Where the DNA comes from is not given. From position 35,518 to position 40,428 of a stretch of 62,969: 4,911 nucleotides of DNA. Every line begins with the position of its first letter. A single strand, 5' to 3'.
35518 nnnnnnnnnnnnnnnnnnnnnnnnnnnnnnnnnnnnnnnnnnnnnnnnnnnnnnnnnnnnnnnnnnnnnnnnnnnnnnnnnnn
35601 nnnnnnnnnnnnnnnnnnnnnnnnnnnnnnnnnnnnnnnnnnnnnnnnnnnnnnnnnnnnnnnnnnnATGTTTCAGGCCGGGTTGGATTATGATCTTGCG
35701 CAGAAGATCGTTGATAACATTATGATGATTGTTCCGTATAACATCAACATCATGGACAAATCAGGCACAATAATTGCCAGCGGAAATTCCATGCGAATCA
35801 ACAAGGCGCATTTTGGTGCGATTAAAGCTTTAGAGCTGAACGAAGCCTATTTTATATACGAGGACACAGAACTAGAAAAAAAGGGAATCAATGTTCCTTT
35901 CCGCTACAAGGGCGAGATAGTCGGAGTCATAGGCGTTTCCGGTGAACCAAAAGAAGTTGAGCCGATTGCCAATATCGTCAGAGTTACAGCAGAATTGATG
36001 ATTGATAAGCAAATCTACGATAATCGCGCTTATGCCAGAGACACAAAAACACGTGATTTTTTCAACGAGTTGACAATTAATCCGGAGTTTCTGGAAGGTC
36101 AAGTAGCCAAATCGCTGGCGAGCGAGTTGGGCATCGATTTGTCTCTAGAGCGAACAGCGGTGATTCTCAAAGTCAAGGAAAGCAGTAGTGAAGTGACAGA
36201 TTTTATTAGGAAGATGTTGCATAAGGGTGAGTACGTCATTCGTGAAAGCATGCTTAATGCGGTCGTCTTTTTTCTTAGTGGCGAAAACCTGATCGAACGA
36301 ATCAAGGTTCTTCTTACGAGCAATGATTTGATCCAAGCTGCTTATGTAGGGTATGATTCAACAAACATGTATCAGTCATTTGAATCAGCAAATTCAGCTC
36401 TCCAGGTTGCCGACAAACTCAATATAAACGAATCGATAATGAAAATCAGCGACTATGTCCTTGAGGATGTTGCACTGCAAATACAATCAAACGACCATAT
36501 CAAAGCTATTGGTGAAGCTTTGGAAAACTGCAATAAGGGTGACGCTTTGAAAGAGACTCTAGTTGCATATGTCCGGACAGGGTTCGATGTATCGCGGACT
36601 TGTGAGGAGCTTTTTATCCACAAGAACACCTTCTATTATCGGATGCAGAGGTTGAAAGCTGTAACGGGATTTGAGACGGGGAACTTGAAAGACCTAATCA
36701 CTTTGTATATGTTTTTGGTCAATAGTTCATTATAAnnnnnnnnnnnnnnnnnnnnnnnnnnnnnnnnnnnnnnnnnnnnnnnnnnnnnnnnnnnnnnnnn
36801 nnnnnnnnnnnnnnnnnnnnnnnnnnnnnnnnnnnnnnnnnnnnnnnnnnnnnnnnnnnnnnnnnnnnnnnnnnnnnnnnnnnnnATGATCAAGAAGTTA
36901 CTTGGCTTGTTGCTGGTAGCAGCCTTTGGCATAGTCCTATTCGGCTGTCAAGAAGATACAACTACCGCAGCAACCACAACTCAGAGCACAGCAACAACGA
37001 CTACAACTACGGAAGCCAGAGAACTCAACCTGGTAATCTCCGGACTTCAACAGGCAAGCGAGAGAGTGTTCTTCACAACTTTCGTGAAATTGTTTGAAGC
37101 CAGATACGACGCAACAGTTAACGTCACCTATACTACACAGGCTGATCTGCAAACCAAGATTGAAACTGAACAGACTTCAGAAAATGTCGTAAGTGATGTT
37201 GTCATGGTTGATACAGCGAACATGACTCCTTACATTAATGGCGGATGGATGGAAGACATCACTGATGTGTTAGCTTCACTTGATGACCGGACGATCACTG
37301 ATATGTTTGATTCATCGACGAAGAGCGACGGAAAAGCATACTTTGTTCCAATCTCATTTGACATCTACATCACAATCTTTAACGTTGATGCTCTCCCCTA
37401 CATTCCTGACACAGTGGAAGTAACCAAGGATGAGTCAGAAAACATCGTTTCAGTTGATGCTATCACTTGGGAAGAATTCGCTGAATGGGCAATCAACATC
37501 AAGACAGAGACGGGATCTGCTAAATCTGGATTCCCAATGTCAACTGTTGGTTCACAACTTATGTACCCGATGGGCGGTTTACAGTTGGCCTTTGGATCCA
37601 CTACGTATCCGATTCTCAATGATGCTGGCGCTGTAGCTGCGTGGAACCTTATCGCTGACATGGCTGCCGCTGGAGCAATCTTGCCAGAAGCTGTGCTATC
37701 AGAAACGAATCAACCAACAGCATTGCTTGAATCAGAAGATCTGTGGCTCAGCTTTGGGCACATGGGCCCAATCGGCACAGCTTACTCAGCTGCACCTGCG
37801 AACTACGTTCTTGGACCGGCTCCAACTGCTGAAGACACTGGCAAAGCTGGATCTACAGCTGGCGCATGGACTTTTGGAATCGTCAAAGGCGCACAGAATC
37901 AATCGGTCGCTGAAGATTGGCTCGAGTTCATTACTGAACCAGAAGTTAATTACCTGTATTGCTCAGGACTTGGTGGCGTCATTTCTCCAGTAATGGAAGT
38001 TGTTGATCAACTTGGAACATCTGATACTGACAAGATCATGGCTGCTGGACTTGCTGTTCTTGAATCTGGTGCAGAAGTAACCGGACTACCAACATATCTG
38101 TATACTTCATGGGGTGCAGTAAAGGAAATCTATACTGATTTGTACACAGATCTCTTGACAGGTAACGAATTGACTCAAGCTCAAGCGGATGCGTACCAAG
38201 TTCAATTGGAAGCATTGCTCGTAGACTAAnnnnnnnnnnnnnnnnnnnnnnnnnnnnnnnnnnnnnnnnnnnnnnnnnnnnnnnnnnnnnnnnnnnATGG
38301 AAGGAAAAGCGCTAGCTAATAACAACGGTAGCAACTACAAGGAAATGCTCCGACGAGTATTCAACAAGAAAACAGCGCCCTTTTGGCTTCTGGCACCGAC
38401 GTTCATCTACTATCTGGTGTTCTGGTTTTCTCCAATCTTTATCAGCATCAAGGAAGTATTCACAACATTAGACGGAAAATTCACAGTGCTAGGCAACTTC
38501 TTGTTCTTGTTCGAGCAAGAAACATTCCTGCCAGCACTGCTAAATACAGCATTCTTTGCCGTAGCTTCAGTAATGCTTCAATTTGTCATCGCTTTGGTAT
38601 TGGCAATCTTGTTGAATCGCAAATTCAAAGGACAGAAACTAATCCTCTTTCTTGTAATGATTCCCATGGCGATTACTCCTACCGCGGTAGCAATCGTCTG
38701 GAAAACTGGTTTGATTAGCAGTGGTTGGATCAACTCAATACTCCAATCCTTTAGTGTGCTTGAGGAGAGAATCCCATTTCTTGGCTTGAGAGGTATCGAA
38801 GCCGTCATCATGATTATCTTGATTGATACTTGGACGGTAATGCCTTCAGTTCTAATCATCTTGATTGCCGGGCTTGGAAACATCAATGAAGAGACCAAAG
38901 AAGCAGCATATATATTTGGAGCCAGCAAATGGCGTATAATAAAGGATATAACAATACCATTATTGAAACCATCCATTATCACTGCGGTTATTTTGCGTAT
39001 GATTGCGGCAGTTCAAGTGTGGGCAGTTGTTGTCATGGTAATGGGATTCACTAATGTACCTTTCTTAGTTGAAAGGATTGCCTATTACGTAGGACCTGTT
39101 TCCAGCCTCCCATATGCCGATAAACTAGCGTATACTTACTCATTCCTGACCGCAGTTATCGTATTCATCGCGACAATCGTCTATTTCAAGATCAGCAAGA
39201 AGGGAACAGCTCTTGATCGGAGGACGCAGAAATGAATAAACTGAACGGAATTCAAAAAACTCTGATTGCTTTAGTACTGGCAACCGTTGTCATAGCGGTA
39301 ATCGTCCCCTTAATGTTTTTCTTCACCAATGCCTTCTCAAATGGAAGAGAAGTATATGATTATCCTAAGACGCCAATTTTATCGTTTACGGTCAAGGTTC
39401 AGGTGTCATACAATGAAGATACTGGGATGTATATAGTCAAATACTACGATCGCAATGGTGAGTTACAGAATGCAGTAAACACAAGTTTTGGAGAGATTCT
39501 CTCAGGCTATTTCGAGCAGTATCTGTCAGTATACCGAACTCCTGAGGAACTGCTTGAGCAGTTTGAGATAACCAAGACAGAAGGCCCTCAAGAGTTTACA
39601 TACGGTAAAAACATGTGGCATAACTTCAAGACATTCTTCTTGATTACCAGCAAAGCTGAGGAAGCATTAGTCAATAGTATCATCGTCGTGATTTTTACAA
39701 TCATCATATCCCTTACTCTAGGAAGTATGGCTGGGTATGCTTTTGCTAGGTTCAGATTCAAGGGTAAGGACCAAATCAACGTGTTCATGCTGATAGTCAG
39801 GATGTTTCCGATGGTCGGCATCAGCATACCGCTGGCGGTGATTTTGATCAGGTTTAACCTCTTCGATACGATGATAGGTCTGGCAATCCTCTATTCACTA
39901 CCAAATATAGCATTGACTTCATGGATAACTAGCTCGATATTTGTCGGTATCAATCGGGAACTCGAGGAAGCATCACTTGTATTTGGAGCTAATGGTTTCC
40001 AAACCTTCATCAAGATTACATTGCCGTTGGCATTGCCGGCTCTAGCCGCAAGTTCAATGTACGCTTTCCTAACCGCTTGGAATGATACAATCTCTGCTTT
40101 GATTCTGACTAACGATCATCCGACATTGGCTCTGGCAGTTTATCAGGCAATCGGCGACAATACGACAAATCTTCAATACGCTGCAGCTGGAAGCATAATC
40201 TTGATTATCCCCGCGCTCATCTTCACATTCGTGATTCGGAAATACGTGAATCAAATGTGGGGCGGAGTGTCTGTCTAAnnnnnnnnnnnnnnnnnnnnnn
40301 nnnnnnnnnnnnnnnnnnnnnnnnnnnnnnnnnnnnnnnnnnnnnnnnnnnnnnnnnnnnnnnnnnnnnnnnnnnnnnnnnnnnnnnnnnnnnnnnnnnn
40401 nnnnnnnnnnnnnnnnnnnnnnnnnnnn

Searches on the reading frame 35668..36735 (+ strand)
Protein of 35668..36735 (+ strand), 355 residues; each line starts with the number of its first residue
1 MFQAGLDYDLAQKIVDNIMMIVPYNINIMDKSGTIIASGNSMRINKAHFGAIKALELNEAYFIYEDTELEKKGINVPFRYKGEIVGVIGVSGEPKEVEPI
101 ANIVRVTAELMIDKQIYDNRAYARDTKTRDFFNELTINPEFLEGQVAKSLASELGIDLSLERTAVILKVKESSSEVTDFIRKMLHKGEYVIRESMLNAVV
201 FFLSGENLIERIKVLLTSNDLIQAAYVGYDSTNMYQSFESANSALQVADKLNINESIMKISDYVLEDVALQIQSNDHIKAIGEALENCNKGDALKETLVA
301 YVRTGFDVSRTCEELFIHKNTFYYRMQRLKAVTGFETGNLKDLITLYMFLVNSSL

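Call 70: search_protein_families(library=pfam, proteins=[window:35668-36735:+], max_evalue=0.00001)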
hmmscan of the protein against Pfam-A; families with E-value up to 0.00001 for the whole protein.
window:35668-36735:+ (355 aa): 2 families
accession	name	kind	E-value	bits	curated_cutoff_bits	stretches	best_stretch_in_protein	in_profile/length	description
PF05651.19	Diacid_rec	-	3.2e-39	134.1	23.6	1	6-135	1-134/134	Putative sugar diacid recognition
PF13556.12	HTH_30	-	5.6e-15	55.3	27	1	294-349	1-56/59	PucR C-terminal helix-turn-helix domain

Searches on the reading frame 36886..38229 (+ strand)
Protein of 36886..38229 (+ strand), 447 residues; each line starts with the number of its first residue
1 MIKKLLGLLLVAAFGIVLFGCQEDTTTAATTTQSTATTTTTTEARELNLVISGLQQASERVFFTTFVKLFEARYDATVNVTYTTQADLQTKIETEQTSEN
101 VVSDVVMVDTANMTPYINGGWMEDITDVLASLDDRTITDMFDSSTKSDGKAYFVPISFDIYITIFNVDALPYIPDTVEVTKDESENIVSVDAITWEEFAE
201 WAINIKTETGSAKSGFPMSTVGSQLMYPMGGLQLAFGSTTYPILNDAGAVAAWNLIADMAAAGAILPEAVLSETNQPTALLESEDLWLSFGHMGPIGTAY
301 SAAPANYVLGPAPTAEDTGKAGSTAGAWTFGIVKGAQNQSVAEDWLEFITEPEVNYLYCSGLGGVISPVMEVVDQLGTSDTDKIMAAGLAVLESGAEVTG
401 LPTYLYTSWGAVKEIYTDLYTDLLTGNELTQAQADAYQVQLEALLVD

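Call 70: search_protein_families(library=pfam, proteins=[window:36886-38229:+], max_evalue=0.00001)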
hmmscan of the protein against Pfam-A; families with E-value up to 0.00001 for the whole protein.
window:36886-38229:+ (447 aa): 2 families
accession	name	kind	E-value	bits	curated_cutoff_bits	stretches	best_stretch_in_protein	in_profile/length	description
PF13416.11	SBP_bac_8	-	8.9e-22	78.6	27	1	67-386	3-278/279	Bacterial extracellular solute-binding protein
PF01547.30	SBP_bac_1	-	4.4e-18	66.7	26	1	62-354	9-305/307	Bacterial extracellular solute-binding protein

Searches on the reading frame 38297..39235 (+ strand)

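Call 71: search_protein_families(library=pfam, proteins=[window:38297-39235:+], max_evalue=0.00001)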
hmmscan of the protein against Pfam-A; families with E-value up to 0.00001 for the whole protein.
window:38297-39235:+ (312 aa): 1 family
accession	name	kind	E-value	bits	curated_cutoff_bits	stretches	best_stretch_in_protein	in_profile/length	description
PF00528.27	BPD_transp_1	-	1.5e-12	48.1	26.4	1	97-297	3-176/184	Binding-protein-dependent transport system inner membrane component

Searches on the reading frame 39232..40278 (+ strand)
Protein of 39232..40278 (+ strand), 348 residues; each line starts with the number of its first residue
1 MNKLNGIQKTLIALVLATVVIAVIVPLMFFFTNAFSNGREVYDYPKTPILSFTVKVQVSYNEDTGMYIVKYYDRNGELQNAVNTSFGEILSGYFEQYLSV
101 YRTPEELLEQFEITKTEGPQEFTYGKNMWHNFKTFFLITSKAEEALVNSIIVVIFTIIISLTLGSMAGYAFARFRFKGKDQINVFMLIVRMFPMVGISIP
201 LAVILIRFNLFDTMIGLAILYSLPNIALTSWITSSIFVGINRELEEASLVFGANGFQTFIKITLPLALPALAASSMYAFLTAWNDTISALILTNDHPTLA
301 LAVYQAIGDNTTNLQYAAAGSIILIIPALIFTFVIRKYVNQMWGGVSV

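Call 71: search_protein_families(library=pfam, proteins=[window:39232-40278:+], max_evalue=0.00001)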
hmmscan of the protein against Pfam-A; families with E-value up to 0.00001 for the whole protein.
window:39232-40278:+ (348 aa): 1 family
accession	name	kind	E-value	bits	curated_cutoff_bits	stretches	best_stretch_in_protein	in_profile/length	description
PF00528.27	BPD_transp_1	-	6.3e-20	72.1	26.4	1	162-341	3-180/184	Binding-protein-dependent transport system inner membrane component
